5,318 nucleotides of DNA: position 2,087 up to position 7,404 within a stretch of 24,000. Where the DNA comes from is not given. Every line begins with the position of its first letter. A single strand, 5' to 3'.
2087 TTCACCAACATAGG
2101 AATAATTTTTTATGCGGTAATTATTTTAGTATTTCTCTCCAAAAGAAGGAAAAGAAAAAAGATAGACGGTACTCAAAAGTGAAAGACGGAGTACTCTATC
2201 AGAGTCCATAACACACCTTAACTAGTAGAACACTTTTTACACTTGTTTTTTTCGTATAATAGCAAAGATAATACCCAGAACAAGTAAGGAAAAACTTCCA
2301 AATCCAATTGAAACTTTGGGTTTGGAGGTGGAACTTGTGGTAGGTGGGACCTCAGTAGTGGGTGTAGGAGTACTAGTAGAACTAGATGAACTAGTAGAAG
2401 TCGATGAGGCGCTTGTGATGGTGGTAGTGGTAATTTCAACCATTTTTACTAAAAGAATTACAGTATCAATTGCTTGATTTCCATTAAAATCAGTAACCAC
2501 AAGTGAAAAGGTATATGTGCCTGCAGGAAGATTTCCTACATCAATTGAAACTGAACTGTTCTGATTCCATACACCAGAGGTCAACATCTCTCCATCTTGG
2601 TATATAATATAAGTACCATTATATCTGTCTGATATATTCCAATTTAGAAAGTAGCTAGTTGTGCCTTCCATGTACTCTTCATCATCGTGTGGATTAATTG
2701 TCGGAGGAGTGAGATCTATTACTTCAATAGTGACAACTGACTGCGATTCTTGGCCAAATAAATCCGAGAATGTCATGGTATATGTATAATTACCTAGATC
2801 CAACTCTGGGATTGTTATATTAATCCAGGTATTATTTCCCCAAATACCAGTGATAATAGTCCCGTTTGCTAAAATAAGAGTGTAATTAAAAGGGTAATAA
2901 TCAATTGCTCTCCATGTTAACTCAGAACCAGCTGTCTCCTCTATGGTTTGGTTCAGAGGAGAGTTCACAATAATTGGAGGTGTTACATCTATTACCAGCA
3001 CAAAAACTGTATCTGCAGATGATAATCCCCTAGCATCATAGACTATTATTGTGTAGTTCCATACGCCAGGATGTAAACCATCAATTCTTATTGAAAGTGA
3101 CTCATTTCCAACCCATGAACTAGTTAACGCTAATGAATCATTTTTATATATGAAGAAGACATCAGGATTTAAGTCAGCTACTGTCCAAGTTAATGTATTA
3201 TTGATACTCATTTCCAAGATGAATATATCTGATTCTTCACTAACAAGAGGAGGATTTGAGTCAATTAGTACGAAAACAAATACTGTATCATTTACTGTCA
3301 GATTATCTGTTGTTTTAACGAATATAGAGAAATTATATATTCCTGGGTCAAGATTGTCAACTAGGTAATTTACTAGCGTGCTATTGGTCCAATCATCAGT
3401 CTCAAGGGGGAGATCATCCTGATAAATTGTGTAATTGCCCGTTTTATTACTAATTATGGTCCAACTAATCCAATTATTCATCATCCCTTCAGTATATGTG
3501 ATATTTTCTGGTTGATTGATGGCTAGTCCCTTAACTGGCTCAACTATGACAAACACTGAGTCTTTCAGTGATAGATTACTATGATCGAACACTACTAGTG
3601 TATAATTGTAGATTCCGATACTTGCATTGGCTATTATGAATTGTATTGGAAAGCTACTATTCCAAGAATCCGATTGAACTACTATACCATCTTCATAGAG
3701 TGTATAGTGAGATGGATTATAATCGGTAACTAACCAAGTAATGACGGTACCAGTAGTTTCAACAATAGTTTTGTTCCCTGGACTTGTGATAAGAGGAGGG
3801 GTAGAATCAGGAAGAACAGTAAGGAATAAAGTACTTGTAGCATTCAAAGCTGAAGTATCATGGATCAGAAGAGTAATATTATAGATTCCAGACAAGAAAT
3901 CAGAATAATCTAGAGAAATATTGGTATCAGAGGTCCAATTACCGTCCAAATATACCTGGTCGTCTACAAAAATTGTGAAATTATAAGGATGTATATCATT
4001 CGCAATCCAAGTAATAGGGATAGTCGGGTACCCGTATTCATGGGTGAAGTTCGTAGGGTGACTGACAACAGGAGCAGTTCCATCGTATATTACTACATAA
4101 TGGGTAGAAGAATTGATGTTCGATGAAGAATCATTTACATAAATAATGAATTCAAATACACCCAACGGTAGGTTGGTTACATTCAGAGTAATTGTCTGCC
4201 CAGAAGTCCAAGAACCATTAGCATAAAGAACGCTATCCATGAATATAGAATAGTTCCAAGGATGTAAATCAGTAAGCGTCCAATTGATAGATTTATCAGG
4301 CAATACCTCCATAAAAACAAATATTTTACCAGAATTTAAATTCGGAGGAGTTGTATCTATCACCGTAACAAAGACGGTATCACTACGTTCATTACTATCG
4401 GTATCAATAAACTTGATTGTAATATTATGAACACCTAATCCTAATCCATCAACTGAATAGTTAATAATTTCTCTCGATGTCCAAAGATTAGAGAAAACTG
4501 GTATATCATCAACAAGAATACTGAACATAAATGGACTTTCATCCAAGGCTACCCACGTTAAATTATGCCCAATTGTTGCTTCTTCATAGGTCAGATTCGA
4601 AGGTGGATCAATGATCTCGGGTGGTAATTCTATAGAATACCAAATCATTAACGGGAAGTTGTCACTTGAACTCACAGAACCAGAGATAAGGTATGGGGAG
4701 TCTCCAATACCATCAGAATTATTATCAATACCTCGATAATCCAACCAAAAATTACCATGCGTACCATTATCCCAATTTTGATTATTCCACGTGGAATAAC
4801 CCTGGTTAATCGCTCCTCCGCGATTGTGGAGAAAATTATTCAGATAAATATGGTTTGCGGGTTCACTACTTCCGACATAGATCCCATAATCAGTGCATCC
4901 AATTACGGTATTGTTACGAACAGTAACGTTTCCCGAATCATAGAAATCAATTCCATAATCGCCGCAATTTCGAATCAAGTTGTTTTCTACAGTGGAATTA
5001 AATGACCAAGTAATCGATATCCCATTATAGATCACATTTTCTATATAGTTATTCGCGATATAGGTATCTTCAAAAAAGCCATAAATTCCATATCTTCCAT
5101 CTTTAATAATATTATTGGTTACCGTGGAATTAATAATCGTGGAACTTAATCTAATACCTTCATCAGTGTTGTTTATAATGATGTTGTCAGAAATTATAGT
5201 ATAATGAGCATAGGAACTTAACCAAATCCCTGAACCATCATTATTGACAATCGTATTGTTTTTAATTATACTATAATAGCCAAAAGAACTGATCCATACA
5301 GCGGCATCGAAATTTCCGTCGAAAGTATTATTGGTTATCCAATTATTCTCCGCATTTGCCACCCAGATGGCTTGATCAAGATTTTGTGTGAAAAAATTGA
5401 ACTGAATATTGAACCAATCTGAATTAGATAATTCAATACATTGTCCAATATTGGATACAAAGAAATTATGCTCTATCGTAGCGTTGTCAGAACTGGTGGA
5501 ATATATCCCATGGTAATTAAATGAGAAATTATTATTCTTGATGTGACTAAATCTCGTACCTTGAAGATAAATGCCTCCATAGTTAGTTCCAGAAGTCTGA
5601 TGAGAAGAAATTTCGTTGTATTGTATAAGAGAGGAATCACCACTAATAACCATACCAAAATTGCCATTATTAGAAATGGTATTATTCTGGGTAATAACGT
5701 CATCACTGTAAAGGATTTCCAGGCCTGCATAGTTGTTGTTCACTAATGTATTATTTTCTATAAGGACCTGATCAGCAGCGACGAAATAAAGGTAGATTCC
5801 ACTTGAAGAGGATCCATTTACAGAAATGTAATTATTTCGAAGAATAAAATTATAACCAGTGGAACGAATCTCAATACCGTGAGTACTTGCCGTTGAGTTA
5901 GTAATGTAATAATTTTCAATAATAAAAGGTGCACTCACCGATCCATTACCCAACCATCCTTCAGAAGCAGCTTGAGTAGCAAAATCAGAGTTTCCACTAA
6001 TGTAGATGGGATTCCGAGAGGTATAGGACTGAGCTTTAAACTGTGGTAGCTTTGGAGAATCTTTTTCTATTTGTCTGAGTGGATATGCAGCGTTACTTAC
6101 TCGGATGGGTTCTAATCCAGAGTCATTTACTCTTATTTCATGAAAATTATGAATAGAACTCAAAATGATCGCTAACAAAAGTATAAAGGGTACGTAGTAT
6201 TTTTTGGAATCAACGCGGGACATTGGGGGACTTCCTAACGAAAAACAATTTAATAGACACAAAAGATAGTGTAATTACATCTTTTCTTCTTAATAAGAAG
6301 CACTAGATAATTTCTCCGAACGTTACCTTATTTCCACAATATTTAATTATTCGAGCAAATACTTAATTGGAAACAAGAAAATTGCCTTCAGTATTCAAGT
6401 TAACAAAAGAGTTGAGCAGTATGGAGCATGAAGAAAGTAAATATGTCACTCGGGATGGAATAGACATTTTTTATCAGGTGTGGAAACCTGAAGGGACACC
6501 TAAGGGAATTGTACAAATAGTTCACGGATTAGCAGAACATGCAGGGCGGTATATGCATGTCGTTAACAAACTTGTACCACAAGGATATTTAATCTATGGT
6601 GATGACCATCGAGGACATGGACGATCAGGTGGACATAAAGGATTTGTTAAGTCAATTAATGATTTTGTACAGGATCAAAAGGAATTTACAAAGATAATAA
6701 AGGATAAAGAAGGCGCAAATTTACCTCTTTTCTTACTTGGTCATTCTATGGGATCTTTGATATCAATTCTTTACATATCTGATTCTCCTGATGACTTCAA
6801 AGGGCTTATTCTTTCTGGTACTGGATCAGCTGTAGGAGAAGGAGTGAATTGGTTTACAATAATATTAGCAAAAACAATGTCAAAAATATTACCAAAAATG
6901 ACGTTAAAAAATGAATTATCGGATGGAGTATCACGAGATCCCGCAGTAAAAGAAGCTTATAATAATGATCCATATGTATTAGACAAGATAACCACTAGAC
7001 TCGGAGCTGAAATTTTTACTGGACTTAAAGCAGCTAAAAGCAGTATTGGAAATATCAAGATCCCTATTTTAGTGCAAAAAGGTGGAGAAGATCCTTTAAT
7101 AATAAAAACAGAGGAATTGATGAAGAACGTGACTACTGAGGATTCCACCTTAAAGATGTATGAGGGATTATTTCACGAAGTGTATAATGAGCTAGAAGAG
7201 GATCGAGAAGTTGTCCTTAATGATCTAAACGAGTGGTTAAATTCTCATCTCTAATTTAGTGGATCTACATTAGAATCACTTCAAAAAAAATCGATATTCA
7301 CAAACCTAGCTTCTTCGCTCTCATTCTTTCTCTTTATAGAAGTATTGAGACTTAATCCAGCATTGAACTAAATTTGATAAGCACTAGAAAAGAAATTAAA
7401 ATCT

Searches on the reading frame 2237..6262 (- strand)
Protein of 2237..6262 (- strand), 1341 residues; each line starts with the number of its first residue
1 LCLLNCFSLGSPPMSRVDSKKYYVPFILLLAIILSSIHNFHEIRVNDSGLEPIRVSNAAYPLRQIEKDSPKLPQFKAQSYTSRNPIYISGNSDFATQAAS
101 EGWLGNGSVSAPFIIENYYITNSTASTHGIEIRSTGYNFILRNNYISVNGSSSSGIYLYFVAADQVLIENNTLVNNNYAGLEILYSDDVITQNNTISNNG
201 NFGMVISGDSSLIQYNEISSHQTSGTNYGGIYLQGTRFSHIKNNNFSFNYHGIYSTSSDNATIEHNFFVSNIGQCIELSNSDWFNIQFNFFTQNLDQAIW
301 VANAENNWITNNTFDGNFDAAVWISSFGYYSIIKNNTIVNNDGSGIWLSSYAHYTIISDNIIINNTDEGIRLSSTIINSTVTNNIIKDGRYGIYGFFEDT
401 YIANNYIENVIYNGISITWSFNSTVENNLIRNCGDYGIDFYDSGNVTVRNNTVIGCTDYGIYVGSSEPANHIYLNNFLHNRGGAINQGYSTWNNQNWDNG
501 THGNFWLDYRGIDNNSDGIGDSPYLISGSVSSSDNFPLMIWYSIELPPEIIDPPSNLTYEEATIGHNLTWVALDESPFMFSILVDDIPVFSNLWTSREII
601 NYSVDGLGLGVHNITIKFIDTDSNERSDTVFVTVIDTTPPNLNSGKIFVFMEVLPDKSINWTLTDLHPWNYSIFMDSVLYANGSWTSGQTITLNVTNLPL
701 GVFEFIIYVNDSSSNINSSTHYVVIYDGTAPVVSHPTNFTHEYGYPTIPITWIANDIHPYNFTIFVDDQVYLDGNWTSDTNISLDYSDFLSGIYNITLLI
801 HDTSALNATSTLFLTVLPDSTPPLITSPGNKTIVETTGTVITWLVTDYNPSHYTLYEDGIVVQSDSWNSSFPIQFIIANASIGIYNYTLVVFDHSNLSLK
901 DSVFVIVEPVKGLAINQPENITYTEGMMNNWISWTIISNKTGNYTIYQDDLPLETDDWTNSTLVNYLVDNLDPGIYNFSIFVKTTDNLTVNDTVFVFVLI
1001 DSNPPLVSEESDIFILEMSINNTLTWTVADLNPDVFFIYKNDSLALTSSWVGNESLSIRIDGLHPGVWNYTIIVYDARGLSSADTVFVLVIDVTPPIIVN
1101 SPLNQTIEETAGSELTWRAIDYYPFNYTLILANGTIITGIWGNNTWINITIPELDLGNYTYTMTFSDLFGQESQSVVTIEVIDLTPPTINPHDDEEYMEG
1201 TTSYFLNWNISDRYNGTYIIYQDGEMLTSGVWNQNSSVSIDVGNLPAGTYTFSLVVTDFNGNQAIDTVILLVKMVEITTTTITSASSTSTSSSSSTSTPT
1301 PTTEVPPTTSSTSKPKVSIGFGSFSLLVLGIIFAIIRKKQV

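Call 69: search_protein_families(library=pfam, proteins=[window:2237-6262:-], max_evalue=0.0001)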
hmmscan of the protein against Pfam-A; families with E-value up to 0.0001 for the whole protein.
window:2237-6262:- (1341 aa): 8 families
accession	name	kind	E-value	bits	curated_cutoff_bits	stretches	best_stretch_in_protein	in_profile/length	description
PF13229.12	Beta_helix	-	8.7e-48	162.4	25.9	4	128-291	1-158/158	Right handed beta helix region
PF05048.19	NosD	-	2.9e-30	105.8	23.6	4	378-511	70-212/212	Periplasmic copper-binding protein (NosD)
PF22352.2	K319L-like_PKD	-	4.6e-12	46.2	27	0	1229-1272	41-84/84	K319L-like, PKD domain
PF07495.19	Y_Y_Y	-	4e-08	33.5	26.6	0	1230-1269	19-59/65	Y_Y_Y domain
PF16967.11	TcfC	-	3.7e-07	30.1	29.4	0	1215-1258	12-54/68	E-set like domain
PF22433.2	MtxA_IG-like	-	5.2e-06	26.7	26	0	959-987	41-69/83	Magnetotaxis protein MtxA, Immunoglobulin-like domain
PF13750.12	Big_3_3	-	7.1e-06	26.2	27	0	781-834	4-57/157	Bacterial Ig-like domain (group 3)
PF19410.4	DUF5980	-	2.5e-05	25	27.1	0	1143-1179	56-91/97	Family of unknown function (DUF5980)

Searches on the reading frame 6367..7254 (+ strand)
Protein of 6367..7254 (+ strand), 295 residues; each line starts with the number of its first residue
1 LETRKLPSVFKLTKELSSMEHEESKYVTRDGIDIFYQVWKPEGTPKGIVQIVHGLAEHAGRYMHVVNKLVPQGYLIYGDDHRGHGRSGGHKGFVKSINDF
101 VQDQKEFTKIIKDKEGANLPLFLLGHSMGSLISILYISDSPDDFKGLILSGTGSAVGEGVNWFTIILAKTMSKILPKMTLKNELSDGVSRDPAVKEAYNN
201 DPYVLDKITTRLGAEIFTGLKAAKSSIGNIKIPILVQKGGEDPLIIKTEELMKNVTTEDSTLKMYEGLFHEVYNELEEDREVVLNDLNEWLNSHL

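Call 17: search_protein_families(library=pfam, proteins=[window:6367-7254:+], max_evalue=0.001)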
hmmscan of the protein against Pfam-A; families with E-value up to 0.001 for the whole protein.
window:6367-7254:+ (295 aa): 3 families
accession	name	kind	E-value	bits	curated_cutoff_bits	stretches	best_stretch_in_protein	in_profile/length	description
PF12146.15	Hydrolase_4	-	2.8e-68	230.2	27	1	44-277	2-239/239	Serine aminopeptidase, S33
PF00561.26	Abhydrolase_1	-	7e-13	49.2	25.8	1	51-156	5-103/245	alpha/beta hydrolase fold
PF12697.13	Abhydrolase_6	-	0.00041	21.5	26.3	1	52-206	4-152/217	Alpha/beta hydrolase family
